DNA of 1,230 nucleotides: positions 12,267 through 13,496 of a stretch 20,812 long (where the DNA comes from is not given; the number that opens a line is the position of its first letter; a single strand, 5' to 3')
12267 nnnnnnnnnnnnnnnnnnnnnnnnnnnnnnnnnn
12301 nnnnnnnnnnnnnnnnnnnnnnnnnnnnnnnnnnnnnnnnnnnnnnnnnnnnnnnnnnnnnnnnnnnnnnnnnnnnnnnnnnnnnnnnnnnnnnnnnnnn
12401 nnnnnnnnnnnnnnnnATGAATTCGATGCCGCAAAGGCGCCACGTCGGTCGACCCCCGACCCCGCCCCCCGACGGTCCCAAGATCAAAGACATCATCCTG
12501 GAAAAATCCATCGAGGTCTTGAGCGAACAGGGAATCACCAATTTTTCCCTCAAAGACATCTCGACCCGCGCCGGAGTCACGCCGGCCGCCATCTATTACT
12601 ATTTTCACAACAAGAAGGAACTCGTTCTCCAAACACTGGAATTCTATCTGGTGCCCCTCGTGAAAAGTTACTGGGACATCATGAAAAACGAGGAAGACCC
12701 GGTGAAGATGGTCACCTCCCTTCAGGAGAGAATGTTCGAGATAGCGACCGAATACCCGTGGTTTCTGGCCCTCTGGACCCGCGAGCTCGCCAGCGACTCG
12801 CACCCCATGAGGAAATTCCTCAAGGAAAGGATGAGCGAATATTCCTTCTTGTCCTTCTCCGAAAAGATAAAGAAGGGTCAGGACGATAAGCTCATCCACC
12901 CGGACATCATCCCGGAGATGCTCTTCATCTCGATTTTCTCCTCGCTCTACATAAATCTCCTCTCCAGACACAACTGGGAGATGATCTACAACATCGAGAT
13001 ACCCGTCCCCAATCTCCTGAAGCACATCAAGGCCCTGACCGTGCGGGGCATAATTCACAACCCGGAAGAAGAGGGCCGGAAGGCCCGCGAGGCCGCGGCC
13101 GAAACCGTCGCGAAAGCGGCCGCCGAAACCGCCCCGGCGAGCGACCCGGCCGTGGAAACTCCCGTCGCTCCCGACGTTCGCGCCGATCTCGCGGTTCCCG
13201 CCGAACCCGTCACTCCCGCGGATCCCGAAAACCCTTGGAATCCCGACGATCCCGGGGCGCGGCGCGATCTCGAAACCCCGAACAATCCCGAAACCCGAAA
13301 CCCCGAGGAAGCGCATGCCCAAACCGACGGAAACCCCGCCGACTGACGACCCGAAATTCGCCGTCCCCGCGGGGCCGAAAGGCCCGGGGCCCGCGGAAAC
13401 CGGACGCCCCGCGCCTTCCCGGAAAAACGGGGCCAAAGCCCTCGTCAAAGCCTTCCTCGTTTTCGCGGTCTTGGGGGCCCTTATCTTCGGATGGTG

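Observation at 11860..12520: Tandemly duplicated tetR promoter-operator-5'CDS cassette with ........-containing direct-repeat operators, present in 2 copies plus 1 degenerate copy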

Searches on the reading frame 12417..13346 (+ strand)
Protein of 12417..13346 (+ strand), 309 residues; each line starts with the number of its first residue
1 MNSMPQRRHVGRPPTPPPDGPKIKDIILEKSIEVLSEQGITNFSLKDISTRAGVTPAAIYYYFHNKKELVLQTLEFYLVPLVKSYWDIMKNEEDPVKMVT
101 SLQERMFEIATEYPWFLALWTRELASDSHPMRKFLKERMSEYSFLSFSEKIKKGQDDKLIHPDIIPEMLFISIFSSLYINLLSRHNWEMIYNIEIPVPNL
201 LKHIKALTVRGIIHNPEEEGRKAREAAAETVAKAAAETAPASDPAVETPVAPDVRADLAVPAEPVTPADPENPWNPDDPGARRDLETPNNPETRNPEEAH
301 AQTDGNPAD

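Call 4: search_protein_families(library=pfam, proteins=[window:12417-13346:+])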
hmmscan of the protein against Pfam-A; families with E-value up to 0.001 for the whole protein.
window:12417-13346:+ (309 aa): 2 families
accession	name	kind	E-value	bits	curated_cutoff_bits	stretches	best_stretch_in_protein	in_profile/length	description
PF00440.29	TetR_N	-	4.2e-13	49.3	24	1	27-72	1-46/47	Bacterial regulatory proteins, tetR family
PF17938.6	TetR_C_29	-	7.8e-09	36.1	26.2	1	95-210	1-117/119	Tetracyclin repressor-like, C-terminal domain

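Call 6: find_encoding_contigs(protein=window:12417-13346:+, flank=10000, max_places=10)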
Protein window:12417-13346:+ (309 aa): no gene with exactly this product is on record in the collection.

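Call 9: find_homologous_proteins(query=window:12417-13346:+)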
Query window:12417-13346:+ (309 aa): 2 proteins with E <= 0.001 among 4183 candidates.
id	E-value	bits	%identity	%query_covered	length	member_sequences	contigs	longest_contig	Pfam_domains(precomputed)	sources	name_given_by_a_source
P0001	1.1e-204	697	100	100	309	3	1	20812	PF00440.30,PF17938.7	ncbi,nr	ncbi:MAG: TetR family transcriptional regulator [Deltaproteobacteria bacterium]|nr:TetR family trans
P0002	6.7e-67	244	51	71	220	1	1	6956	PF00440.30,PF17938.7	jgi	jgi:AcrR family transcriptional regulator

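Call 10: find_related_loci(query=window:12417-13346:+, collection=genome_contigs, flank=6000)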
Query window:12417-13346:+ (309 aa) in genome_contigs; peptide patterns used: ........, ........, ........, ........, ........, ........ (x = any residue, [..] = any of these).
20 stretches matched a pattern, but none encodes a relative of the query by tblastn (E <= 1e-3).

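Call 11: find_encoding_contigs(protein=P0002, flank=7000)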
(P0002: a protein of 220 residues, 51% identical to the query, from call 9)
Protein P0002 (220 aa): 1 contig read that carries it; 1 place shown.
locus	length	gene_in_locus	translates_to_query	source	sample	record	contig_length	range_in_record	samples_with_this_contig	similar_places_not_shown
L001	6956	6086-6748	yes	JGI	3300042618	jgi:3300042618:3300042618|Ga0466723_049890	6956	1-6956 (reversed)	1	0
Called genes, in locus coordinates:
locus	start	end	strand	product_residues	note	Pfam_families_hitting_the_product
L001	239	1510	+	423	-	-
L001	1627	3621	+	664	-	PF00012:HSP70 (faint), PF06723:MreB_Mbl (weak)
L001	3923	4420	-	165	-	PF05014:Nuc_deoxyrib_tr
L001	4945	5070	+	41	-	-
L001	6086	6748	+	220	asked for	PF00440:TetR_N, PF17938:TetR_C_29 (weak)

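Call 12: find_encoding_contigs(protein=P0001, flank=10000)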
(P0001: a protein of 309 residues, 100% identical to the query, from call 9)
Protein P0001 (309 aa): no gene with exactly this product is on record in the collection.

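Call 23: find_related_loci(query=A2, collection=metagenome_contigs, flank=4000)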
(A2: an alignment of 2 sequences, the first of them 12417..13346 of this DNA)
Query A2 (309 aa) in metagenome_contigs; peptide patterns used: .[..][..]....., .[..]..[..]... (x = any residue, [..] = any of these).
464 stretches matched a pattern, but none encodes a relative of the query by tblastn (E <= 1e-3).

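Call 37: find_encoding_contigs(protein=P0124, flank=5000)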
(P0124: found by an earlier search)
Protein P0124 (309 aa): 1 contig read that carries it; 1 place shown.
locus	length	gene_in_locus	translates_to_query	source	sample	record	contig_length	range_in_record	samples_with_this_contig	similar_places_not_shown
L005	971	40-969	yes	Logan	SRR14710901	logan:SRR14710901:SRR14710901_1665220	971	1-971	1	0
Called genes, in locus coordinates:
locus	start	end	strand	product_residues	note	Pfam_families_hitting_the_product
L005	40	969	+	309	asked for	PF00440:TetR_N, PF17938:TetR_C_29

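Call 38: find_encoding_contigs(protein=P0123, flank=10000)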
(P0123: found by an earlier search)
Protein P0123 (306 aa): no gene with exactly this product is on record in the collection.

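Call 59: search_protein_families(library=ncbifam, proteins=[window:12417-13346:+], max_evalue=0.001)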
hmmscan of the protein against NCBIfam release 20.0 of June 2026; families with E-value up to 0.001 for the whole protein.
window:12417-13346:+ (309 aa): 17 families
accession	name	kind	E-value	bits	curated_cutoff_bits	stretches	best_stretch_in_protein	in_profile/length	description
NF037937.1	septum_RefZ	equivalog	1.5e-10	41.3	180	1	24-196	1-174/195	forespore capture DNA-binding protein RefZ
NF053878.1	FATransRegFadRBac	equivalog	6.8e-10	39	200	1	26-174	7-154/190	fatty acid metabolism transcriptional regulator FadR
TIGR03384.1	betaine_BetI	equivalog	7.4e-10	38.8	201.3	1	27-120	13-106/189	choline-binding transcriptional repressor BetI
NF007949.0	PRK10668.1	equivalog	1.6e-09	37.5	271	1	24-75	13-64/216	multidrug efflux transporter transcriptional repressor AcrR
NF051852.1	efflux_TF_MtrR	exception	1.5e-08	34.7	280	1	22-72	10-60/205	multidrug efflux system transcriptional repressor MtrR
TIGR03613.1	RutR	equivalog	2.1e-08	34.3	368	1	24-127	10-112/202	pyrimidine utilization regulatory protein R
NF053516.1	TranRepPrsAVib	equivalog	5.4e-08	32.9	300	1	23-91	7-79/208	TetR family transcriptional repressor PsrA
NF001978.0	PRK00767.1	equivalog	7.8e-08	32.3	118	1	27-109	14-97/197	transcriptional regulator BetI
NF007430.0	PRK09975.1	equivalog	3e-07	29.8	274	1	22-72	11-61/220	acrEF/envCD operon transcriptional regulator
NF041196.1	ScbR_bind_reg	equivalog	4e-07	30.4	150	1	25-82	9-66/191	ScbR family autoregulator-binding transcription factor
NF051457.1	acryl_TF_AcuR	equivalog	4.1e-07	29.5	247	1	7-89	2-84/204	acrylate utilization transcriptional regulator AcuR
NF050111.1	TransRegSACE7040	equivalog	2.6e-06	27.5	250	1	25-136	4-115/186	SACE_7040 family transcriptional regulator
NF011584.0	PRK15008.1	equivalog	1.5e-05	24.9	230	1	24-124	20-119/212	HTH-type transcriptional regulator RutR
NF038211.1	MFT_alt_reg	equivalog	3e-05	24.5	285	1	27-70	6-49/193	mycofactocin system transcriptional regulator MftR2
NF040929.1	quorum_TF_HapR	equivalog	7e-05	22.6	350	1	22-127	15-120/200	LuxR/HapR/OpaR family quorum-sensing transcriptional regulator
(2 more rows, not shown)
